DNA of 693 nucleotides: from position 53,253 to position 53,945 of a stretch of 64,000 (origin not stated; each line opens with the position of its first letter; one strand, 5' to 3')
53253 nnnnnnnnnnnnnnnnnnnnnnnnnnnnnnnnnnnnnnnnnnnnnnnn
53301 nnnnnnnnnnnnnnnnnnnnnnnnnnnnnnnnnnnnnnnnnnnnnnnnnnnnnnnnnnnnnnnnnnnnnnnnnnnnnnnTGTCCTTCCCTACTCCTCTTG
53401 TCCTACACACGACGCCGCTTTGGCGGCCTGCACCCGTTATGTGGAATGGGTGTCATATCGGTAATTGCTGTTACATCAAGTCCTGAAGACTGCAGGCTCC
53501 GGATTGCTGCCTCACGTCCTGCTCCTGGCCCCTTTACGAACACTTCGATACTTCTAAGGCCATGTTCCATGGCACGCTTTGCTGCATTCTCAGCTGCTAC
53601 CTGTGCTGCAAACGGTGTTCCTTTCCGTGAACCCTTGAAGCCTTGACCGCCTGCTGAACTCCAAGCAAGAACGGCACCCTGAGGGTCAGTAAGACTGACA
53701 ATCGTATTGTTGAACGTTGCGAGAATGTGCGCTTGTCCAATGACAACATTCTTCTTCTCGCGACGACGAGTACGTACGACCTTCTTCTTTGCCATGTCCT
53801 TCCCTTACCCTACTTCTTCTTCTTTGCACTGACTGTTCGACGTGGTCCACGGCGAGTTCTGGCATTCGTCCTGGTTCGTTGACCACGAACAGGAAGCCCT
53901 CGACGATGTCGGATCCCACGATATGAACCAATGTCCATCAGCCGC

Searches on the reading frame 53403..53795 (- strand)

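Call 62: search_protein_families(library=pfam, proteins=[window:53403-53795:-], max_evalue=0.01)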
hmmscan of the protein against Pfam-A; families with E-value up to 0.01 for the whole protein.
window:53403-53795:- (130 aa): 2 families
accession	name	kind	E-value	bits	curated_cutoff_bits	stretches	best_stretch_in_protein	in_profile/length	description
PF00411.24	Ribosomal_S11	-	7.7e-48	161.9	25.1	1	20-129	1-110/110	Ribosomal protein S11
PF00208.27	ELFV_dehydrog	-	0.0086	16.2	23.4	0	53-115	3-65/241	Glutamate/Leucine/Phenylalanine/Valine dehydrogenase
